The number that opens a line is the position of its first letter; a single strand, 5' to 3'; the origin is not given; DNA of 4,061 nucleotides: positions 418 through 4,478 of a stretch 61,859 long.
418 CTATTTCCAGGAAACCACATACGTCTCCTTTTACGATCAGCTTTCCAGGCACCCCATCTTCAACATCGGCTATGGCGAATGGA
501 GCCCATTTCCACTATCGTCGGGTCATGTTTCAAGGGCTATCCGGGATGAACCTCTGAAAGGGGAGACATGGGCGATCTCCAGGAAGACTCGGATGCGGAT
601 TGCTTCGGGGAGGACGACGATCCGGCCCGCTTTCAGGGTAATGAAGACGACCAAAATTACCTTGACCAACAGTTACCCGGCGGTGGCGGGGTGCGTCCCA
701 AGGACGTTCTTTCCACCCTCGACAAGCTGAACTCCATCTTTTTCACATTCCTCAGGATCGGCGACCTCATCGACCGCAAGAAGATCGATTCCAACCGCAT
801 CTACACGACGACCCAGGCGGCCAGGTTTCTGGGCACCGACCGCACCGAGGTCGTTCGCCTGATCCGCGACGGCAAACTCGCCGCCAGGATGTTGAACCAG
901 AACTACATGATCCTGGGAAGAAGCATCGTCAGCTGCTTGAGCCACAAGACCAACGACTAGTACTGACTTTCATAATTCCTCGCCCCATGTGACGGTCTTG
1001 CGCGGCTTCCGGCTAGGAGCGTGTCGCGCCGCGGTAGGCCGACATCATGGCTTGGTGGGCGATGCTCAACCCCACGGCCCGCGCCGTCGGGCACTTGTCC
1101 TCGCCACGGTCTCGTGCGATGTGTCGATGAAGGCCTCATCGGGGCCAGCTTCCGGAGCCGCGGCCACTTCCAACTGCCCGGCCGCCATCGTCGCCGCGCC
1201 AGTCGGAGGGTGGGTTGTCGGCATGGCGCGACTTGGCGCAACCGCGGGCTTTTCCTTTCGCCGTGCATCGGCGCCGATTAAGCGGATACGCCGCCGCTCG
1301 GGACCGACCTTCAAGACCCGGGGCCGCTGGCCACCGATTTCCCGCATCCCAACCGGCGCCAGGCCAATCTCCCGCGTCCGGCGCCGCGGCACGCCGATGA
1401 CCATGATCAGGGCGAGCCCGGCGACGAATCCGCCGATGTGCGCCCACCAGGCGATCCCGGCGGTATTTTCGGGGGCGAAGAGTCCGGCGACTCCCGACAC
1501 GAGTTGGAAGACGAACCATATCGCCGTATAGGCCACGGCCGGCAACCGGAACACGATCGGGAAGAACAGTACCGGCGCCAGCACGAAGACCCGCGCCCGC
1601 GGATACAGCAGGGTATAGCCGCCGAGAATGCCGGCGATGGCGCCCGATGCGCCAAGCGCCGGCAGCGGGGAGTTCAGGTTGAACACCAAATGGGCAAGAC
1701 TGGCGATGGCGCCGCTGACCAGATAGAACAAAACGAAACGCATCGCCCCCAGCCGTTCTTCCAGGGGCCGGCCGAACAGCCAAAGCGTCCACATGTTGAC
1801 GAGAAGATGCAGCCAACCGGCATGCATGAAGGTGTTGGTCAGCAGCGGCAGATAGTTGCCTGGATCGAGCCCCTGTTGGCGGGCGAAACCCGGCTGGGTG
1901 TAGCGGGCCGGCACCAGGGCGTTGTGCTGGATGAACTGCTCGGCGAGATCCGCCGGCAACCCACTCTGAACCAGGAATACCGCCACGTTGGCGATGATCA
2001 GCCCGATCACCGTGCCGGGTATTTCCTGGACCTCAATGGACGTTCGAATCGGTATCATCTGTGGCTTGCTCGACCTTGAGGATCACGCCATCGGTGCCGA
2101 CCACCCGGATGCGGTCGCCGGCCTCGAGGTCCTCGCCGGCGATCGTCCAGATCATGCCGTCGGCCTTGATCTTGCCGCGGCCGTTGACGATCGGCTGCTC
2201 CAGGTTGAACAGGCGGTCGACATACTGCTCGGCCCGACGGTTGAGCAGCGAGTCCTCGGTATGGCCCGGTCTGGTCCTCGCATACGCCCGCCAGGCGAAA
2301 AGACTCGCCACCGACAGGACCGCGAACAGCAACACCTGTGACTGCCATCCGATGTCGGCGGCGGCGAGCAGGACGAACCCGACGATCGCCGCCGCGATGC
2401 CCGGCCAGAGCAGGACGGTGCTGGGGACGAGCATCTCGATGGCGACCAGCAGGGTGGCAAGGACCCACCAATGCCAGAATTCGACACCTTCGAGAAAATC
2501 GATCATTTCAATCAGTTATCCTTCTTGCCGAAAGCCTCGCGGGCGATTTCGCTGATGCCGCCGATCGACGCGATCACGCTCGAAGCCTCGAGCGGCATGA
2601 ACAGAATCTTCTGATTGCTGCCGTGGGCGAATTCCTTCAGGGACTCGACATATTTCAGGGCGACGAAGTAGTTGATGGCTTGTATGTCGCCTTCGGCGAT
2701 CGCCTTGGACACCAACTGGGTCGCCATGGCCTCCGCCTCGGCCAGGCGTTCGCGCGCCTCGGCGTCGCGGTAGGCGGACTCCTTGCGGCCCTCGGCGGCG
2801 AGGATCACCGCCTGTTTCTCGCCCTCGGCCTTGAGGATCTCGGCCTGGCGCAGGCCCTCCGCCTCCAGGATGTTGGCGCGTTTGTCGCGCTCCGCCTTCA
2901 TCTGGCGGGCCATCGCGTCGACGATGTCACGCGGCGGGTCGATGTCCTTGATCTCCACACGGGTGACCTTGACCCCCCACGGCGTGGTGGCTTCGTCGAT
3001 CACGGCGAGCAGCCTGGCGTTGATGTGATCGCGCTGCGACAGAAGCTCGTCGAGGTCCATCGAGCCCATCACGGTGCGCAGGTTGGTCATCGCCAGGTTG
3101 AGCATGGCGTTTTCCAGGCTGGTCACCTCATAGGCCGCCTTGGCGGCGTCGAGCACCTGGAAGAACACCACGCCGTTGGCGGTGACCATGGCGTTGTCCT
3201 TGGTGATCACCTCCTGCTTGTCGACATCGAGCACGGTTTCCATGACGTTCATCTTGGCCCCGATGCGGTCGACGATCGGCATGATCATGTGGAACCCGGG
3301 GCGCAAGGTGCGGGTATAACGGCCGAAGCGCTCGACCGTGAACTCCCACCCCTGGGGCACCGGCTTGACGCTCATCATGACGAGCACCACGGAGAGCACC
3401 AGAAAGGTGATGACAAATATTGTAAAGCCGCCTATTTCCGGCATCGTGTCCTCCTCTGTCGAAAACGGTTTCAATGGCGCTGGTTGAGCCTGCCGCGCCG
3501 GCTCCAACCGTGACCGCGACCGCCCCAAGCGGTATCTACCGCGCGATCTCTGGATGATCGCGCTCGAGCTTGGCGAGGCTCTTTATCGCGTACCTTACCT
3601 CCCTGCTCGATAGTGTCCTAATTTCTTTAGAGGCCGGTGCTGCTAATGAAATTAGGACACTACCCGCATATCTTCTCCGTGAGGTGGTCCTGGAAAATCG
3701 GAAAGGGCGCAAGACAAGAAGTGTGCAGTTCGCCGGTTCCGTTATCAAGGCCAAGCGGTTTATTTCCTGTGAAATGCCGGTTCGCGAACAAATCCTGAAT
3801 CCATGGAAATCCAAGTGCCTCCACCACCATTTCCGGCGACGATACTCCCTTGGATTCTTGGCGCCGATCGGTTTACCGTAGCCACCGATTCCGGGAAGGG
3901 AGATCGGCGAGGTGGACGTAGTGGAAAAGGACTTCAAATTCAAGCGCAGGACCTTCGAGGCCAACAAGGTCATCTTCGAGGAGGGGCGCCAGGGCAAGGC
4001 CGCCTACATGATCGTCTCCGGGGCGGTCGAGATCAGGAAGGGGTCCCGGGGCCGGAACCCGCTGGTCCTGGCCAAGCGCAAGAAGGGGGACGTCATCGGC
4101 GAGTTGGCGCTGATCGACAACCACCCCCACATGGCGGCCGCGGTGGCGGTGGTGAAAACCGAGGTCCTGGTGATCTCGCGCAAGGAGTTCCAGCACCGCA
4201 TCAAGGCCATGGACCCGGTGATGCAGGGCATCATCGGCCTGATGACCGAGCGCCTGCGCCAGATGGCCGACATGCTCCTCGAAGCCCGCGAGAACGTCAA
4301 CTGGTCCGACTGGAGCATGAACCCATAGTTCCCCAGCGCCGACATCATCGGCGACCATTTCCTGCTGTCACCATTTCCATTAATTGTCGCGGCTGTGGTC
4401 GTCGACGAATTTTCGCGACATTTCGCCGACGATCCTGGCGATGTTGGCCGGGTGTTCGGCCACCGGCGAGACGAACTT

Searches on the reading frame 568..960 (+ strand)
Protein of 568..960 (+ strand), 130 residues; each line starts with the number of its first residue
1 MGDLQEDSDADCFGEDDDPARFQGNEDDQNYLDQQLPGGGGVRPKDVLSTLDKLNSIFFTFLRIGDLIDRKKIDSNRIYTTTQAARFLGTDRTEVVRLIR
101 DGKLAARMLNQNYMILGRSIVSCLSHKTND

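Call 57: search_protein_families(library=pfam, proteins=[window:568-960:+], max_evalue=0.001)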
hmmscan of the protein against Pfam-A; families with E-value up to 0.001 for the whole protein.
window:568-960:+ (130 aa): 1 family
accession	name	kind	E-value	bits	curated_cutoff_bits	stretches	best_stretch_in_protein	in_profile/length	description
PF12728.13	HTH_17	-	8.3e-08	32.8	27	1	79-120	2-43/51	Helix-turn-helix domain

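Call 72: search_protein_families(library=ncbifam, proteins=[window:568-960:+], max_evalue=0.01)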
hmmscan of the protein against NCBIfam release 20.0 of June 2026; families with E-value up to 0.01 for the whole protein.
window:568-960:+ (130 aa): 2 families
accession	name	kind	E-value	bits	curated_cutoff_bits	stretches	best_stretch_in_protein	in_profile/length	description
NF040990.2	MamR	equivalog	1.6e-21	76.4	100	1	45-125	10-90/91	magnetosome protein MamR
TIGR01764.1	excise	domain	4.4e-05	23.8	28.8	1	79-108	2-31/49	excisionase family DNA-binding protein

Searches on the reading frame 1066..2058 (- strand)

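Call 57: search_protein_families(library=pfam, proteins=[window:1066-2058:-], max_evalue=0.001)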
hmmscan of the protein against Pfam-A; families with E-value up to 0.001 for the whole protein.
window:1066-2058:- (330 aa): 2 families
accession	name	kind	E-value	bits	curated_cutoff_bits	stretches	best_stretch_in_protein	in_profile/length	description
PF01694.28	Rhomboid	-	7.2e-34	117.5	22.6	1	68-221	3-140/143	Rhomboid domain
PF08551.15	DUF1751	-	3.9e-05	24.6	22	1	72-127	11-66/99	Eukaryotic integral membrane protein (DUF1751)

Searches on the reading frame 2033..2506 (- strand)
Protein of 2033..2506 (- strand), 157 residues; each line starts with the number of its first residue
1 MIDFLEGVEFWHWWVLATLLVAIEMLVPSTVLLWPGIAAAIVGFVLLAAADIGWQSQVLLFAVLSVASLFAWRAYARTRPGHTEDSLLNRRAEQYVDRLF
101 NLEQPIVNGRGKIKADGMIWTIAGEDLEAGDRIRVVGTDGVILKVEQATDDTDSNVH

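Call 79: search_protein_families(library=pfam, proteins=[window:2033-2506:-], max_evalue=0.0001)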
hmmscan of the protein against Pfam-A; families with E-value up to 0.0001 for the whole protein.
window:2033-2506:- (157 aa): 1 family
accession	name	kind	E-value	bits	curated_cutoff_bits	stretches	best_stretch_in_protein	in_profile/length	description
PF01957.25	NfeD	-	2.9e-10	40.6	29.1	1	107-146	15-56/57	NfeD-like C-terminal, partner-binding domain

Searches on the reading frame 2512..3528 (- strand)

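Call 57: search_protein_families(library=pfam, proteins=[window:2512-3528:-], max_evalue=0.001)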
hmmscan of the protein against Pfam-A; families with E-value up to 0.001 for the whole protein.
window:2512-3528:- (338 aa): 1 family
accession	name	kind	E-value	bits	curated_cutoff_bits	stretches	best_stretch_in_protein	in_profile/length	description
PF01145.31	Band_7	-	3.6e-35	122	23.6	1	57-225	3-174/176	SPFH domain / Band 7 family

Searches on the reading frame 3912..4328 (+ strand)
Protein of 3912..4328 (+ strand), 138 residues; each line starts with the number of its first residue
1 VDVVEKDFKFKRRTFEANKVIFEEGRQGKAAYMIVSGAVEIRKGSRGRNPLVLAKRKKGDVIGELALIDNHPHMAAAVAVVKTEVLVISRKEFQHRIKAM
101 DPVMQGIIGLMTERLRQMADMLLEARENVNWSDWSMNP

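Call 78: search_protein_families(library=pfam, proteins=[window:3912-4328:+], max_evalue=0.0001)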
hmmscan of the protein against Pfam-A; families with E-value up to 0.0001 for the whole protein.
window:3912-4328:+ (138 aa): 1 family
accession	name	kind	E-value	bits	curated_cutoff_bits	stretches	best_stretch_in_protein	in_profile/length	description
PF00027.35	cNMP_binding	-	6.9e-19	68.1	27.5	1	12-95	1-84/89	Cyclic nucleotide-binding domain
